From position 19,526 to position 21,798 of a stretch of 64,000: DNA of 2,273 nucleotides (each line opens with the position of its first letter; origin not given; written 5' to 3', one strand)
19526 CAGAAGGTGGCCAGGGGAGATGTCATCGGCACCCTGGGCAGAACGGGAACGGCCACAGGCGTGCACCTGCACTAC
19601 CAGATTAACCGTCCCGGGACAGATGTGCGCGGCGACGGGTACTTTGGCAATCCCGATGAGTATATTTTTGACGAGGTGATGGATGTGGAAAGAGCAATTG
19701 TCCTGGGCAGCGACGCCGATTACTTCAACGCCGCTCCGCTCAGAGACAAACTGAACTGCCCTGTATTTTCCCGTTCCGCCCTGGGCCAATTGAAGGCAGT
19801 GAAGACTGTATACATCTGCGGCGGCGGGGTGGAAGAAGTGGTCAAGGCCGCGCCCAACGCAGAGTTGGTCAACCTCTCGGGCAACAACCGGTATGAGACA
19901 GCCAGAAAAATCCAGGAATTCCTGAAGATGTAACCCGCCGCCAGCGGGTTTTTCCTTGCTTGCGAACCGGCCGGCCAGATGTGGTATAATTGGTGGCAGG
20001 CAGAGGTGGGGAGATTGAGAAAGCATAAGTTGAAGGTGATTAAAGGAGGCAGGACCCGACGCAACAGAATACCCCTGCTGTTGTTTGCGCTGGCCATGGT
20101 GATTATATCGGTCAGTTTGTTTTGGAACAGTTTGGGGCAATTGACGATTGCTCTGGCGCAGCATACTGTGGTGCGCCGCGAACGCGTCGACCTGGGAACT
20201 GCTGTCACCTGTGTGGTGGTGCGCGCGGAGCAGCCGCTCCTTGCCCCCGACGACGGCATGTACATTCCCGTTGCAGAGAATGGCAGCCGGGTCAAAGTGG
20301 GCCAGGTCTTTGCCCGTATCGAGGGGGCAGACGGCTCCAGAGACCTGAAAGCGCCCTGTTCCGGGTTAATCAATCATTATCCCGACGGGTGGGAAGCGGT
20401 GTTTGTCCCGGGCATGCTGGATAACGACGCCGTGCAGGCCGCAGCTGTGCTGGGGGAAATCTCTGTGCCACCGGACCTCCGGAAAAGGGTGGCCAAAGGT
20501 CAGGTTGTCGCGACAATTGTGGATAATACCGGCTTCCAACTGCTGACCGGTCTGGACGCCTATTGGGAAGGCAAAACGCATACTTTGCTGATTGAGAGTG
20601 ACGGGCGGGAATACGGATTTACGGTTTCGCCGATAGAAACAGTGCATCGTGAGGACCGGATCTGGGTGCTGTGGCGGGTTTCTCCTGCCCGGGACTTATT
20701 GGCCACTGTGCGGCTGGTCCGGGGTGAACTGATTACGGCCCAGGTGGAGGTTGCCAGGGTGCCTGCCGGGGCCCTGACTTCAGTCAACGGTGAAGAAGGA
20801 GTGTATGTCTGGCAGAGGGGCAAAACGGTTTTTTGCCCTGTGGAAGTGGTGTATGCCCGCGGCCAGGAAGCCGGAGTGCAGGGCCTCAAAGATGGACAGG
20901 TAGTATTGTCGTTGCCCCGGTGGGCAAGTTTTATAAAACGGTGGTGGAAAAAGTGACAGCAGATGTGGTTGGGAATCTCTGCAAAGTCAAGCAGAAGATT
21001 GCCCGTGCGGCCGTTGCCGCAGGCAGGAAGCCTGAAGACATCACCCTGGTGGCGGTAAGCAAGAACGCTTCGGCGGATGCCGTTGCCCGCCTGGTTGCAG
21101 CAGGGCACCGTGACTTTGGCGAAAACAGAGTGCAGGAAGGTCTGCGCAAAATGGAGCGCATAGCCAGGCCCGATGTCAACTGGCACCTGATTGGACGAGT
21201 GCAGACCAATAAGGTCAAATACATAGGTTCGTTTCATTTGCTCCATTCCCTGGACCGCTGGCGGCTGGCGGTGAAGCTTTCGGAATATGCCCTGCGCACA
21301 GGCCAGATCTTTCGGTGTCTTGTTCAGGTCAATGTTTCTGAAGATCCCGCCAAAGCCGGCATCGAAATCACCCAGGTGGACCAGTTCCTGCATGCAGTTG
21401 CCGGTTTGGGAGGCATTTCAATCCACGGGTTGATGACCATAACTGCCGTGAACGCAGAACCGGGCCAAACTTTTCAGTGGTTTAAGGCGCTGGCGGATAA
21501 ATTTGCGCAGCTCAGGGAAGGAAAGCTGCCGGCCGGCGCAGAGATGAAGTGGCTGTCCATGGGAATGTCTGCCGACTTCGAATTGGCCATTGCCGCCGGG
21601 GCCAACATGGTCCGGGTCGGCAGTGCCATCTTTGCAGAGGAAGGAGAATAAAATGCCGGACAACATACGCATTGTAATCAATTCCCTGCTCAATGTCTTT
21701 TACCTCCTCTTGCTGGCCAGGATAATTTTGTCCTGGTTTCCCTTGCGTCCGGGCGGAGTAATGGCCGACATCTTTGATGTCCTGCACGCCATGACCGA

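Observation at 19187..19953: Candidate domesticated two-product endolysin: M23 peptidase with an internal start making a free cell-binding domain, behind a sigmaK-like promoter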

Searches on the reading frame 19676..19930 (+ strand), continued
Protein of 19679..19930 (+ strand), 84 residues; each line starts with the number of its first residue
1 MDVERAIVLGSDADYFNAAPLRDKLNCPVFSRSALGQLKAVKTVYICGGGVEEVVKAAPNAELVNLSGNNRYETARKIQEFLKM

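Call 83: search_protein_representatives(alignment_id=A2)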
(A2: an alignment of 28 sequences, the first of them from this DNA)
Query: 28 sequences, 86 profile positions. Proteins with E-value up to 0.001 (for the whole library): 1502; up to 1e-10: 36; up to 1e-30: 2. The best 150 are listed.
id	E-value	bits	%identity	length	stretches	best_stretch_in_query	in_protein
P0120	1.5e-37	143.6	-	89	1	4-85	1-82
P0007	1.3e-36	140.5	-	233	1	2-85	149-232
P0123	7.9e-26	106.0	-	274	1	2-85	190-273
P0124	7.9e-22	93.2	-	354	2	2-84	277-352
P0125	1.8e-18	82.4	-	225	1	4-80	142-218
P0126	3.5e-18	81.5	-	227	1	5-85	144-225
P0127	7.0e-18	80.5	-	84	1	5-85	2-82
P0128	7.8e-18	80.4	-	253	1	4-85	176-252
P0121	1.2e-17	79.7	-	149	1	6-84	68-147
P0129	1.5e-17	79.4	-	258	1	6-84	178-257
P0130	1.6e-17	79.4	-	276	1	3-83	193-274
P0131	2.2e-17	78.9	-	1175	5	32-82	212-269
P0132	4.3e-17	78.0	-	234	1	4-85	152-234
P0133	9.0e-15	70.6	-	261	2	4-85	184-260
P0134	2.6e-14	69.1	-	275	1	3-85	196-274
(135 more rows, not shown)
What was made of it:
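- On CWB2 (PF04122) cell-wall-binding proteins: The profile also retrieves many three-repeat proteins (call 83).
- Tried and rejected: The exhaustive representative search gave the family picture instead (call 83).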

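Call 85: search_protein_families(library=pfam, alignment_id=A3, max_evalue=0.001)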
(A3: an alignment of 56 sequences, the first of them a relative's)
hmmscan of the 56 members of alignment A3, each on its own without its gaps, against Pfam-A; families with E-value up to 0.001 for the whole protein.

A. member 1, P0123 (274 aa): 2 families
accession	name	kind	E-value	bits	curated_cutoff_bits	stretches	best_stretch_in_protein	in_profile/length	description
PF01520.23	Amidase_3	-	8.8e-41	140.3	27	1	4-177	1-173/174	N-acetylmuramoyl-L-alanine amidase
PF04122.17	CW_binding_2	-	3.1e-05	24.9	24.9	0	170-238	8-64/73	Cell wall binding domain 2 (CWB2)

B. families by the number of members that match (of 56 scanned): 13 families
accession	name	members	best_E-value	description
PF04122.17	CW_binding_2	23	1.2e-10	Cell wall binding domain 2 (CWB2)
PF01520.23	Amidase_3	22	2e-48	N-acetylmuramoyl-L-alanine amidase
PF01510.30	Amidase_2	15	2.1e-26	N-acetylmuramoyl-L-alanine amidase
PF01551.29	Peptidase_M23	10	2.8e-27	Peptidase family M23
PF01471.23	PG_binding_1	4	3.5e-17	Putative peptidoglycan binding domain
PF13539.11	Peptidase_M15_4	3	8.7e-18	D-alanyl-D-alanine carboxypeptidase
PF02557.22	VanY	3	2.7e-14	D-alanyl-D-alanine carboxypeptidase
PF08239.17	SH3_3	2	8e-16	Bacterial SH3 domain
PF00959.24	Phage_lysozyme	1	1.5e-42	Phage lysozyme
PF08924.17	Rv2525c_GlyHyd-like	1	8.2e-32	Rv2525c-like, glycoside hydrolase-like domain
PF01183.26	Glyco_hydro_25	1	3.1e-23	Glycosyl hydrolases family 25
PF09374.15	PG_binding_3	1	1.6e-06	Predicted Peptidoglycan domain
PF00112.29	Peptidase_C1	1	1e-05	Papain family cysteine protease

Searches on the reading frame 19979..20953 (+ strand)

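Call 3: search_protein_families(library=pfam, proteins=[window:19979-20953:+], max_evalue=1)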
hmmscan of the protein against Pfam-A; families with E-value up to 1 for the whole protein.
window:19979-20953:+ (325 aa): 1 family
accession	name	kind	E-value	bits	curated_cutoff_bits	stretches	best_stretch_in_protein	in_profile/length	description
PF12700.13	HlyD_2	-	4.1e-12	46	25.1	2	122-292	204-376/416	HlyD family secretion protein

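Call 72: search_protein_families(library=ncbifam, proteins=[window:19979-20953:+], max_evalue=0.01)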
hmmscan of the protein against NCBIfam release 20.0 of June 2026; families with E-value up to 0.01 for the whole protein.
window:19979-20953:+ (325 aa): 3 families
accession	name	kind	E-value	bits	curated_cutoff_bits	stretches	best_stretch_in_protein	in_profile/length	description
TIGR02828.1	TIGR02828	hypoth_equivalog_domain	3.2e-10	40.2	154.4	1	170-306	41-181/188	putative membrane fusion protein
TIGR00999.1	8a0102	subfamily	4e-05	22.9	319.3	1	197-309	145-262/271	CzcB/NccB family metal efflux transporter periplasmic adaptor subunit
TIGR01730.1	RND_mfp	subfamily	0.0088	15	94.9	0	248-309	241-305/322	efflux RND transporter periplasmic adaptor subunit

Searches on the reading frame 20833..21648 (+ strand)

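Call 3: search_protein_families(library=pfam, proteins=[window:20833-21648:+], max_evalue=1)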
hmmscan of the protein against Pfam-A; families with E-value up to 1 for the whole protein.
window:20833-21648:+ (272 aa): 1 family
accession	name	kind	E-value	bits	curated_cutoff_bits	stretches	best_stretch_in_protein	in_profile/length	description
PF01168.26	Ala_racemase_N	-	2.9e-19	70.1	24.1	1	69-267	20-216/220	Alanine racemase, N-terminal domain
